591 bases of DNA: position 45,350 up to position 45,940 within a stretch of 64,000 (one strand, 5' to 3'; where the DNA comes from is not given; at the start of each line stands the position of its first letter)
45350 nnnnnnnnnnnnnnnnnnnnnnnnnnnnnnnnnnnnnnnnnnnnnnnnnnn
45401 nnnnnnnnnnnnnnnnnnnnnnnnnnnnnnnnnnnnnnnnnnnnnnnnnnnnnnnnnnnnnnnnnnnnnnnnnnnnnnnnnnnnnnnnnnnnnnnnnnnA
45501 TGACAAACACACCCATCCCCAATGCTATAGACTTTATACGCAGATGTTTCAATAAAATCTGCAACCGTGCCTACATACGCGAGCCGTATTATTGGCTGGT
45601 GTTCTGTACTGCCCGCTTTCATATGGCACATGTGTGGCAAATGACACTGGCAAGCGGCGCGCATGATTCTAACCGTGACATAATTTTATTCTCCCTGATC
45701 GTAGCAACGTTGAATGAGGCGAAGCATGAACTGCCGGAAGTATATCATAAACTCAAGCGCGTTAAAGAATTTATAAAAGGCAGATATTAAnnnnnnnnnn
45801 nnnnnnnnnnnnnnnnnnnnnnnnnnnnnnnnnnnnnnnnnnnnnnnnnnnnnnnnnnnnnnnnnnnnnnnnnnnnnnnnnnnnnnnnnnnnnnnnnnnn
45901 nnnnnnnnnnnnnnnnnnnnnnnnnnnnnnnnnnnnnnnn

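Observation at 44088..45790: AT-rich orphan divergent gene pair (392 aa and 96 aa) with GGCC-centred palindromic operators next to the tRNA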

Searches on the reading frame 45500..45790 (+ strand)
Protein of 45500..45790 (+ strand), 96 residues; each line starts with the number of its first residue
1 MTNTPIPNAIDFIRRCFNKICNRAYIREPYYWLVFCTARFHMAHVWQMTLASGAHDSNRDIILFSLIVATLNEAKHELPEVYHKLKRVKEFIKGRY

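Call 4: search_protein_families(library=pfam, proteins=[window:45500-45790:+], max_evalue=1)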
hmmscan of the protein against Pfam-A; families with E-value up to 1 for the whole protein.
window:45500-45790:+ (96 aa): 0 families

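Call 5: search_protein_families(library=padloc, proteins=[window:45500-45790:+], max_evalue=1)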
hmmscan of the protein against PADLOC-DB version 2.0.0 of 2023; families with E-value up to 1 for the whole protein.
window:45500-45790:+ (96 aa): 0 families

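Call 8: search_protein_families(library=ncbifam, proteins=[window:45500-45790:+], max_evalue=1)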
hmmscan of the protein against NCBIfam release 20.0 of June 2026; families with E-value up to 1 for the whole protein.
window:45500-45790:+ (96 aa): 0 families

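Call 9: search_protein_families(library=phrogs, proteins=[window:45500-45790:+], max_evalue=1)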
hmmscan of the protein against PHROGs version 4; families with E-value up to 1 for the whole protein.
window:45500-45790:+ (96 aa): 0 families

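Call 11: find_homologous_proteins(query=window:45500-45790:+, max_evalue=0.1)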
Query window:45500-45790:+ (96 aa): 1 proteins with E <= 0.1 among 1 candidates.
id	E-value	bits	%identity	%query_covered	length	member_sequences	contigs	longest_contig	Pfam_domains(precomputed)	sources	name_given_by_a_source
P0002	5.5e-61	221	100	100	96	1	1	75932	-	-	-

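Call 98: search_solved_structures(query=window:45500-45787:+, max_evalue=10)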
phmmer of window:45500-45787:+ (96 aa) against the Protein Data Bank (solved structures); distinct sequences matched with E-value up to 10: 2.
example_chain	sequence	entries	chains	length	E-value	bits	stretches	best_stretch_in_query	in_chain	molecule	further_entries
5lcs_A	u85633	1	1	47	0.1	16.2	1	6-37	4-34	Gallinacin-7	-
1dk4_A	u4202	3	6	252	0.58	13.8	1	8-91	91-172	INOSITOL MONOPHOSPHATASE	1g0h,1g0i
